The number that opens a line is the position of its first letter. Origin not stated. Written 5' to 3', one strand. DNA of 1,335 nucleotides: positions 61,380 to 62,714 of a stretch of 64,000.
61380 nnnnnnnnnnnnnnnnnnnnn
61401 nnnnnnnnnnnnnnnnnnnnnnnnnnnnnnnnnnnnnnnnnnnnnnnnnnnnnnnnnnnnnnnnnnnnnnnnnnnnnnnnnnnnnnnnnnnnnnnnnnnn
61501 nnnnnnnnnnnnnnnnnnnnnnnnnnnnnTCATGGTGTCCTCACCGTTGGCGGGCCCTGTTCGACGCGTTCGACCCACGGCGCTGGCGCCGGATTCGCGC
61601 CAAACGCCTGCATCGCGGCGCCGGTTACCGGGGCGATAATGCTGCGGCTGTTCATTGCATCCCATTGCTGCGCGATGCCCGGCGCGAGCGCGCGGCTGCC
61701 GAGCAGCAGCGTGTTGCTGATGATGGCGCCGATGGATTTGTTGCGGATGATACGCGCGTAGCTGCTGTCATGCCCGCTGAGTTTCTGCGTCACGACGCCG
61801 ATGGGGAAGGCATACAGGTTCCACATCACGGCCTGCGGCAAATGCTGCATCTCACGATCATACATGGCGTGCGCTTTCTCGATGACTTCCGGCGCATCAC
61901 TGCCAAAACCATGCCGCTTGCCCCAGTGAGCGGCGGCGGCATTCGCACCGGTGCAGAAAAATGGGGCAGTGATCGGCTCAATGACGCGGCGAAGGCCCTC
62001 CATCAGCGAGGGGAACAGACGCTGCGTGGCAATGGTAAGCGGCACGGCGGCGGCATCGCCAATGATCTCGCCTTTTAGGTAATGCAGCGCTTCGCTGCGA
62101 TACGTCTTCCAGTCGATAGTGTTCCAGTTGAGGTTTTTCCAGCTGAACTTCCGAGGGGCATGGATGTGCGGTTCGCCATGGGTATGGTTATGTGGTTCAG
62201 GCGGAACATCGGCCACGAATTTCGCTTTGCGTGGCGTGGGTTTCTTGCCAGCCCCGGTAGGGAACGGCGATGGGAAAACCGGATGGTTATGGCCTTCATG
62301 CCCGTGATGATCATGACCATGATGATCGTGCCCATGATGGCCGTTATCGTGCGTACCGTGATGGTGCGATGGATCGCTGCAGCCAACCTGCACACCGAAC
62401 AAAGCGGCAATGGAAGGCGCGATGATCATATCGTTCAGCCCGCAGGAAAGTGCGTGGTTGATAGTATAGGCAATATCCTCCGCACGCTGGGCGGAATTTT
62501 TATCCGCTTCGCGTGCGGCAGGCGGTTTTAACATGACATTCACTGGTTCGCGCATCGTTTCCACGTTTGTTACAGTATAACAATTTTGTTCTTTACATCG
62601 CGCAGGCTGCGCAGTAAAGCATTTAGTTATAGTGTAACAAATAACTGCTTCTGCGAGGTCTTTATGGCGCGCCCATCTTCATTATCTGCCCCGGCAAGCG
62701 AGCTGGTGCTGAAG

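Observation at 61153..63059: Two Zur-box-like palindromes between a zur-like gene and a divergent His-rich protein / small membrane protein pair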

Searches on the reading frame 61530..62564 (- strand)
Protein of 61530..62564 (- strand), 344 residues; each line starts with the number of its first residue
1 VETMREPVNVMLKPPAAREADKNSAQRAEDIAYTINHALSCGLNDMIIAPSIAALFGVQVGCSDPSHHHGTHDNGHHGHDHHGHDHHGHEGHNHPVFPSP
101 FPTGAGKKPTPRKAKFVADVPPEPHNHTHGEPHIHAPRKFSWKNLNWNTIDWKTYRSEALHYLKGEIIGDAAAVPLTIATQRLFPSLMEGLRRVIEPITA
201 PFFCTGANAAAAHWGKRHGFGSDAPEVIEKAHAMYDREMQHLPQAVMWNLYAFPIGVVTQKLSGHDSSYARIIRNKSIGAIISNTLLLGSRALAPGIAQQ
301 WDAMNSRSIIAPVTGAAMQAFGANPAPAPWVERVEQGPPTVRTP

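Call 3: search_protein_families(library=pfam, proteins=[window:61530-62564:-], max_evalue=0.1)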
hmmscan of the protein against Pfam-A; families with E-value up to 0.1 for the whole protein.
window:61530-62564:- (344 aa): 1 family
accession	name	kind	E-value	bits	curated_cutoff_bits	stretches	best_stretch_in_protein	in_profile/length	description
PF20228.3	DUF6587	-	0.019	16.1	27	0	278-328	12-62/82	Family of unknown function (DUF6587)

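Call 4: search_protein_families(library=ncbifam, proteins=[window:61530-62564:-], max_evalue=0.1)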
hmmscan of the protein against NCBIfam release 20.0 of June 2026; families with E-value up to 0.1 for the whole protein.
window:61530-62564:- (344 aa): 1 family
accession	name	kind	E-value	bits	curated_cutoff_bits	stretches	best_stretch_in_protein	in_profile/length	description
NF047873.1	ZrgA_Zn_trans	equivalog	0.086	12.5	185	0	65-94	111-142/213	zinc uptake protein ZrgA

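Call 6: find_homologous_proteins(query=window:61530-62564:-)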
Query window:61530-62564:- (344 aa): 108 proteins with E <= 0.001 among 4539 candidates.
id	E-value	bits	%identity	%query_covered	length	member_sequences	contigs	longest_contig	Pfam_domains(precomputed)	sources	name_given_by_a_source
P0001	1.7e-235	799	100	99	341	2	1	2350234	-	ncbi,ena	-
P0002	7.3e-114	398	59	99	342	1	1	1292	-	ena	-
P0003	1.6e-97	345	50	96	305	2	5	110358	-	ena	-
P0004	1.8e-87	312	50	94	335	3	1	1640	-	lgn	-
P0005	6.5e-81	290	48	94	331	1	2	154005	-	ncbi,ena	-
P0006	1.0e-79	286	49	55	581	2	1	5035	-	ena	-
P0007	1.5e-77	279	48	55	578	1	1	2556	-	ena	-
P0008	5.5e-77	277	51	51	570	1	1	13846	-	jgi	-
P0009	6.8e-77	277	50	51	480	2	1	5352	-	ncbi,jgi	jgi:hypothetical protein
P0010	6.8e-76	274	48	56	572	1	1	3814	-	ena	-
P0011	9.3e-76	273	49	55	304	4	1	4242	-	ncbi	ncbi:MAG: hypothetical protein ACK5R4_05665, partial [Alphaproteobacteria bacterium]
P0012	2.6e-75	272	41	91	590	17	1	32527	-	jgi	jgi:hypothetical protein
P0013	1.7e-74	269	52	58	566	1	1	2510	-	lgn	-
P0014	3.3e-74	268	44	56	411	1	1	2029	-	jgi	jgi:hypothetical protein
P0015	1.6e-72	262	40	94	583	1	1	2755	-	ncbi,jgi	jgi:hypothetical protein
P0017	5.1e-72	261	45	55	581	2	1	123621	-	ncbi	-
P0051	1.1e-57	214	47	50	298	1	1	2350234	-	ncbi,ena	-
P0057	2.2e-47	180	39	55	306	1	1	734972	-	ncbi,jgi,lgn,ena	jgi:hypothetical protein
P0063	1.8e-40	157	34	90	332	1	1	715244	-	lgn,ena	-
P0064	2.0e-40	157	33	93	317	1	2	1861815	-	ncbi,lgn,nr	ncbi:MAG: hypothetical protein J0M34_02580 [Alphaproteobacteria bacterium]|nr:hypothetical protein [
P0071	1.8e-38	150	33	89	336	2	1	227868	-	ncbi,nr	ncbi:MAG: hypothetical protein SFW63_05195 [Alphaproteobacteria bacterium]|nr:hypothetical protein [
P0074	1.5e-36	144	31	91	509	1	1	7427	-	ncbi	-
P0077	5.5e-35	139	31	91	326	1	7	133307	-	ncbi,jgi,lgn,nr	ncbi:MAG: hypothetical protein LW823_00570 [Rickettsiales bacterium]|jgi:hypothetical protein|nr:hyp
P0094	1.1e-31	128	30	93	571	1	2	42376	-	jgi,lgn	jgi:hypothetical protein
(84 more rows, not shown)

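Call 8: find_encoding_contigs(protein=P0001, flank=10000, max_places=3)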
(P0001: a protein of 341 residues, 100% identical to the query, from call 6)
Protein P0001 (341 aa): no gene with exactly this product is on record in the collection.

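Call 9: find_encoding_contigs(protein=P0051, flank=8000, max_places=3)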
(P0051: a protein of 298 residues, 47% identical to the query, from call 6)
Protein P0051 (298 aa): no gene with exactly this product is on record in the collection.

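Call 10: list_cluster_members(proteins=[P0001, P0051, P0005, P0017, P0064, P0057, P0071, P0077, P0003, P0063])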
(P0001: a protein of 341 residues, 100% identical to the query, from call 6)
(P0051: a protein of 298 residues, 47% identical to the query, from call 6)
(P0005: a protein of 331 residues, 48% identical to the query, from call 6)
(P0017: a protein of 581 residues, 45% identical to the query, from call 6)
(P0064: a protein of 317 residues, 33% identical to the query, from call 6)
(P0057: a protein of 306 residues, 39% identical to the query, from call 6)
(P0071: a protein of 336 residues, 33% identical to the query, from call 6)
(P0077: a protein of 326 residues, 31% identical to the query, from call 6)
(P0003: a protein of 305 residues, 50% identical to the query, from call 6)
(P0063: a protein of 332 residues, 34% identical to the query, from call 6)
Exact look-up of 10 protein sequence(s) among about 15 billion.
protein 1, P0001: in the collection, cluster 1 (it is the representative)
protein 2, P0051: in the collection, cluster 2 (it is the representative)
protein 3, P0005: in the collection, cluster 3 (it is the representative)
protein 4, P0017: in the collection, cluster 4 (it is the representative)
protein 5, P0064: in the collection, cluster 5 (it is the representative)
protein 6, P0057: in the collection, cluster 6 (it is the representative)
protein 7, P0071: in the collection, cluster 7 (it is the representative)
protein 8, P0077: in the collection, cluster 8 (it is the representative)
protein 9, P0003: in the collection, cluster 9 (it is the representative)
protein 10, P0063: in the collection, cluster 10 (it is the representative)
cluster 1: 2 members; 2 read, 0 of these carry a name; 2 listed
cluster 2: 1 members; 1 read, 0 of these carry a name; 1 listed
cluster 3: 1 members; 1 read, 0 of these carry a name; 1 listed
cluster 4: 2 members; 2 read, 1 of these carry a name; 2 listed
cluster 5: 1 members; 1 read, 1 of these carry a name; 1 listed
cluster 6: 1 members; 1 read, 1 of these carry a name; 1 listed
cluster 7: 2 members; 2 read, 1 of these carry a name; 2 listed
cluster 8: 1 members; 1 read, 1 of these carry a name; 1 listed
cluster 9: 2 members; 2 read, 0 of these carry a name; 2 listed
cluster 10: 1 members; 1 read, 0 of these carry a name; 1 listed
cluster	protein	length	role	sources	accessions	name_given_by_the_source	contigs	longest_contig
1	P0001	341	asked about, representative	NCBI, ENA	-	-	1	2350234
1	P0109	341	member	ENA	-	-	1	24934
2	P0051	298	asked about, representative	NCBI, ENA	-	-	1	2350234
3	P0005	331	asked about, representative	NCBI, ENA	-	-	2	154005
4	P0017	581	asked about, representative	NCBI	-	-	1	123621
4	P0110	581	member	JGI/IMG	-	hypothetical protein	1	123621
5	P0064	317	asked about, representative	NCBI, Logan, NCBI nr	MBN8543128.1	MAG: hypothetical protein J0M34_02580 [Alphaproteobacteria bacterium] | hypothetical protein [Alphaproteobacteria bacterium]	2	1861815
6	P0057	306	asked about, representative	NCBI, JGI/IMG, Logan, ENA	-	hypothetical protein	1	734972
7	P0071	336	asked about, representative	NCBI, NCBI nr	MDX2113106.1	MAG: hypothetical protein SFW63_05195 [Alphaproteobacteria bacterium] | hypothetical protein [Alphaproteobacteria bacterium]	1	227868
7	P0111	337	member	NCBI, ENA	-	-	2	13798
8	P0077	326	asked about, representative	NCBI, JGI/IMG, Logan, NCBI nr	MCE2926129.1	MAG: hypothetical protein LW823_00570 [Rickettsiales bacterium] | hypothetical protein | hypothetical protein [Rickettsiales bacterium]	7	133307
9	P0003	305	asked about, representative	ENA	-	-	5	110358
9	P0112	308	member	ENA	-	-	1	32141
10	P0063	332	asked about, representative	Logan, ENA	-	-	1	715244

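Call 12: find_related_loci(query=A1, collection=genome_contigs, flank=6000)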
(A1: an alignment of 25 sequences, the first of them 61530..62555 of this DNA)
Query A1 (341 aa) in genome_contigs; peptide patterns used: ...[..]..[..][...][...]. (x = any residue, [..] = any of these).
33 stretches matched a pattern; 33 encode a relative of the query (tblastn E <= 1e-3); 33 distinct loci.
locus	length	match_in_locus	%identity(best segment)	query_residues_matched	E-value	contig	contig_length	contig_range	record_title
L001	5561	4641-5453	41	13-335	5e-72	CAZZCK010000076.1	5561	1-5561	MAG TPA_asm: uncultured Azospirillum sp. isolate SRP150892_co2_67 genome assembly, contig: NODE_24370_length_5561_cov_11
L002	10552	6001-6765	46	16-331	8e-58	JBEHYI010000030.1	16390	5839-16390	MAG: Pseudomonadota bacterium isolate ESF1.bin.40 NODE_3659_length_16390_cov_3.974771, whole genome shotgun sequence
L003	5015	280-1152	45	6-336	8e-56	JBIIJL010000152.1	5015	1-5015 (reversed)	MAG: Legionella sp. isolate ME2001-10-09pf_3300042861_group1_bin117 Rohwer_bin2409_scaffold_25499_c1, whole genome shotg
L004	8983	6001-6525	49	147-321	3e-55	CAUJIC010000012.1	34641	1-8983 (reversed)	MAG: Pseudomonadota bacterium isolate KLAP13 genome assembly, contig: KLAP13_215704, whole genome shotgun sequence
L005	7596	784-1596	46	16-335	1e-55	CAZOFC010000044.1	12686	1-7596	MAG TPA_asm: uncultured Azospirillum sp. isolate SRP287051_co1_187 genome assembly, contig: NODE_6561_length_12686_cov_7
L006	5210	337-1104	37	12-310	3e-53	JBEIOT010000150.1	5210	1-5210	MAG: Azospirillum sp. isolate Sample-106-S6-bin-20 Sample_106_S6-bin_20-k141_1800166, whole genome shotgun sequence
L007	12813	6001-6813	35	13-321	8e-49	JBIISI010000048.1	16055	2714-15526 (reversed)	MAG: Rickettsiales bacterium isolate ME2003-11-11_3300044715_group2_bin75 Rohwer_bin1997_scaffold_2110_c1, whole genome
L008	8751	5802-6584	35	12-321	4e-48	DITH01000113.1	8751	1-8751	MAG TPA_asm: Alphaproteobacteria bacterium UBA6189 UBA6189_contig_176330, whole genome shotgun sequence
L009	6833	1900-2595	46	13-321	5e-47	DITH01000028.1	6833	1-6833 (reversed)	MAG TPA_asm: Alphaproteobacteria bacterium UBA6189 UBA6189_contig_78231, whole genome shotgun sequence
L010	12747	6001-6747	34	6-321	2e-46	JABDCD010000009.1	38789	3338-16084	MAG: Alphaproteobacteria bacterium isolate BWMinControl_Nextera46_MAG5 3300020797.a:Ga0207022_10031, whole genome shotgu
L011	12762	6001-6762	47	16-321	6e-45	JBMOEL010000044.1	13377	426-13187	MAG: Rickettsiales bacterium isolate Deming_bin.116 contig13308, whole genome shotgun sequence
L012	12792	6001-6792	34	15-311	9e-44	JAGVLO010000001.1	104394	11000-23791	MAG: Alphaproteobacteria bacterium isolate SW_2 c_000000076227, whole genome shotgun sequence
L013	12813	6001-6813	30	12-320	9e-36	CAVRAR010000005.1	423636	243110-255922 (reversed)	MAG: uncultured Planctomycetia bacterium isolate MFD04492.bin.2.32 genome assembly, contig: contig_1334, whole genome sh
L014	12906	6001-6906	33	5-321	6e-36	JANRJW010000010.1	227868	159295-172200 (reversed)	MAG: Alphaproteobacteria bacterium isolate bins.290 k141_2283291, whole genome shotgun sequence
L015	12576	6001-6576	34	158-335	3e-34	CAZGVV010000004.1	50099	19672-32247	MAG TPA_asm: uncultured Rickettsiales bacterium isolate SRP170004_co1_620 genome assembly, contig: NODE_823_length_50099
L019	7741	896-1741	29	10-333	2e-33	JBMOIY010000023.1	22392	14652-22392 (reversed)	MAG: Rickettsiales bacterium isolate Deming_bin.490 contig5697, whole genome shotgun sequence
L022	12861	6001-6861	33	16-339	2e-29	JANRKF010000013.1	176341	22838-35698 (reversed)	MAG: Alphaproteobacteria bacterium isolate bins.82 k141_4282709, whole genome shotgun sequence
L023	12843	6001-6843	32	16-333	1e-29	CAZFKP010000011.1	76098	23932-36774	MAG TPA_asm: uncultured Rickettsiales bacterium isolate SRP287051_co1_173 genome assembly, contig: NODE_713_length_76098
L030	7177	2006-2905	28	1-319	5e-23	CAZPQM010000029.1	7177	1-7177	MAG TPA_asm: uncultured Rickettsiales bacterium isolate SRP141376_co5_105 genome assembly, contig: NODE_24887_length_717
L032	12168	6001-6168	46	10-61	2e-6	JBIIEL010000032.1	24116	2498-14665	MAG: Rickettsiales bacterium isolate ME2000-09-26pf_3300044610_group1_bin83 Rohwer_bin1996_scaffold_74_c2, whole genome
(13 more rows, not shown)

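Call 25: predict_structure(alignment_id=A2)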
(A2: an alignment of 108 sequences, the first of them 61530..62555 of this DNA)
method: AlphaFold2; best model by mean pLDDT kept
length: 341 residues; sequences in the alignment: 108
mean_pLDDT: 78.8   pTM: 0.71
mean pLDDT of the five models: 78.8, 78.0, 77.9, 77.5, 76.7
residues with pLDDT >= 90: 164; 70-90: 66; 50-70: 54; < 50: 57
segments of 3 or more residues with pLDDT < 50: 1-4, 69-77, 79-95, 99-106, 109-117, 122-128
pLDDT, mean of each block of 10 residues (from residue 1): 59 95 91 92 83 68 54 48 45 48 48 47 49 68 76 79 91 97 97 97 97 98 97 95 96 94 91 90 94 93 91 86 66 60 55
secondary structure, 60 per line:
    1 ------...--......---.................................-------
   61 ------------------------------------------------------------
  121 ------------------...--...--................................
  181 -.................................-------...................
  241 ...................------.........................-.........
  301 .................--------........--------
elements in order: H12-17 H21-53 H149-180 H182-214 H222-259 H266-290 H292-317 H326-333

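Call 27: search_protein_representatives(alignment_id=A1)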
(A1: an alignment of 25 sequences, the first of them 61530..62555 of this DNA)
Query: 25 sequences, 305 profile positions. Proteins with E-value up to 0.001 (for the whole library): 247; up to 1e-10: 221; up to 1e-30: 151. The best 150 are listed.
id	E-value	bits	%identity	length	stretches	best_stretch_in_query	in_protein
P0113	1.9e-112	391.7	-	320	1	6-295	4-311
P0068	2.0e-111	388.4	-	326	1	6-297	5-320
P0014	8.9e-111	386.3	-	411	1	5-300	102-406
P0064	1.7e-107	375.5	-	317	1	1-299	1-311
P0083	3.4e-107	374.5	-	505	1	4-301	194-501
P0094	2.8e-106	371.5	-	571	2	5-300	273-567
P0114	9.3e-103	359.9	-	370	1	8-302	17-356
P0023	1.3e-102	359.5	-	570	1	6-300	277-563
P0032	2.4e-102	358.5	-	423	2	10-298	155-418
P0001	1.3e-101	356.2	-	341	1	4-270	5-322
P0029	2.6e-100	351.9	-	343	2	8-296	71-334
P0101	3.9e-100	351.3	-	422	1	18-298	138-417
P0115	1.4e-99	349.5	-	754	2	5-300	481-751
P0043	3.1e-99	348.4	-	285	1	1-301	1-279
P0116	1.0e-98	346.7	-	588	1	6-302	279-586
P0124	2.7e-90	319.0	-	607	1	9-299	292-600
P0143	3.1e-80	286.0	-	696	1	6-295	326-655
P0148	2.2e-79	283.2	-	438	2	98-297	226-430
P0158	1.4e-74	267.4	-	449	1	29-299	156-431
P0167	1.7e-70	254.0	-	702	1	8-270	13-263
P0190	9.8e-59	215.3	-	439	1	6-283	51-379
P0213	2.5e-43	164.8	-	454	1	5-259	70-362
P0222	6.2e-39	150.3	-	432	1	12-297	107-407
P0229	2.7e-36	141.7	-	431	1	22-297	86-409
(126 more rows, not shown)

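Call 28: fold_search(model_id=the predicted structure, library=pdb)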
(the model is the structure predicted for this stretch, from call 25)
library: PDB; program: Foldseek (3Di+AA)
matches with E <= 10: 19; with E <= 0.001: 0
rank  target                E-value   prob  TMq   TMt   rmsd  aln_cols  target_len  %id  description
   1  4ckg_B                2.1e+00  0.06  0.11  0.10  36.2       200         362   14  Helical reconstruction of ACAP1(BAR-PH domain) decorated membrane tubules by cryo-electron microscopy (released 2014-10-15)
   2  2elb                  3.2e+00  0.04  0.09  0.09  31.6       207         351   10  Crystal Structure of the BAR-PH domain of human APPL1 (released 2007-05-29)
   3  5h3d_B                3.4e+00  0.06  0.11  0.11  30.3       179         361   14  Helical structure of membrane tubules decorated by ACAP1 (BARPH doamin) protein by cryo-electron microscopy and MD sim (released 2019-01-16)
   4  4ckg_A                3.6e+00  0.06  0.11  0.11  29.3       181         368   14  Helical reconstruction of ACAP1(BAR-PH domain) decorated membrane tubules by cryo-electron microscopy (released 2014-10-15)
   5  4h8s_C                4.1e+00  0.04  0.09  0.08  31.7       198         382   10  Crystal structure of human APPL2BARPH domain (released 2012-10-17)
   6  2z0o                  4.5e+00  0.04  0.11  0.10  31.3       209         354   10  Crystal structure of APPL1-BAR-PH domain (released 2008-05-13)
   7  2q12                  4.5e+00  0.03  0.09  0.12  32.1       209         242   12  Crystal Structure of BAR domain of APPL1 (released 2007-08-14)
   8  2q13                  5.5e+00  0.03  0.09  0.09  30.1       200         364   12  Crystal structure of BAR-PH domain of APPL1 (released 2007-08-14)
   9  3q7k_C                6.3e+00  0.02  0.10  0.11  18.1       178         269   16  Formate Channel FocA from Salmonella typhimurium (released 2011-04-27)
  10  9jih_A                7.2e+00  0.04  0.12  0.15  31.7       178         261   11  Crystal structure of BAR domain of ACAP4 (released 2026-01-14)
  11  8z20_A                7.8e+00  0.08  0.15  0.26  14.0       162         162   13  Crystal structure analysis of thermotolerant Oscillatoria Phycocyanin (released 2025-04-16)
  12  4h8s_D                7.8e+00  0.02  0.09  0.08  32.4       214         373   12  Crystal structure of human APPL2BARPH domain (released 2012-10-17)
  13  4h8s_A                8.2e+00  0.02  0.11  0.10  31.8       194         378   11  Crystal structure of human APPL2BARPH domain (released 2012-10-17)
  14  2uul_A                8.5e+00  0.06  0.13  0.24  14.1       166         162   12  Crystal structure of C-phycocyanin from Phormidium, Lyngbya spp. (Marine) and Spirulina sp. (Fresh water) shows two di (released 2008-05-27)
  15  6z3z_B                8.5e+00  0.03  0.11  0.10  18.4       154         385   13  CryoEM structure of horse sodium/proton exchanger NHE9 without C-terminal regulatory domain in an inward-facing confor (released 2020-11-04)
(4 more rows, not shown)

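Call 35: find_encoding_contigs(protein=P0003, flank=6000, max_places=2)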
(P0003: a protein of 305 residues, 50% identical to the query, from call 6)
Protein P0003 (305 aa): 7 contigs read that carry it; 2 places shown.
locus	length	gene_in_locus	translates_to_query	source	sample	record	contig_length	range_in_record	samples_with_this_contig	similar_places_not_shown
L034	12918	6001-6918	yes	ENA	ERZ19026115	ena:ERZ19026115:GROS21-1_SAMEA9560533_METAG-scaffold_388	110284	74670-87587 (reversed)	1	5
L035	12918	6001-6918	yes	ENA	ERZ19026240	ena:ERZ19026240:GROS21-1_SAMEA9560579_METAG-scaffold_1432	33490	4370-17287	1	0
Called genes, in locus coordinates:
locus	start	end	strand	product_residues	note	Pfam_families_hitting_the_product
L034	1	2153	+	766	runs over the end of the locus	-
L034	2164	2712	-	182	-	PF11736:DUF3299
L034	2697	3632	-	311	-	PF13098:Thioredoxin_2 (faint), PF00578:AhpC-TSA (weak), PF08534:Redoxin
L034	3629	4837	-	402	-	PF12704:MacB_PCD, PF02687:FtsX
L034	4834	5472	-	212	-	PF13555:AAA_29 (weak), PF00005:ABC_tran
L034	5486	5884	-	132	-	PF01475:FUR (weak)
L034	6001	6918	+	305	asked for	-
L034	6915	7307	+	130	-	-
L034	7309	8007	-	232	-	PF00072:Response_reg, PF00486:Trans_reg_C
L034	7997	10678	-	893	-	PF02702:KdpD, PF13493:DUF4118, PF13492:GAF_3, PF00512:HisKA, PF02518:HATPase_c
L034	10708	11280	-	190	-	PF02669:KdpC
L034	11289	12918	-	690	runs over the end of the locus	PF00122:E1-E2_ATPase, PF00702:Hydrolase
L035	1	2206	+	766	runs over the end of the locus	-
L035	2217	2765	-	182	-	PF11736:DUF3299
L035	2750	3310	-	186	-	PF00578:AhpC-TSA (weak), PF08534:Redoxin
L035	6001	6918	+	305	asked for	-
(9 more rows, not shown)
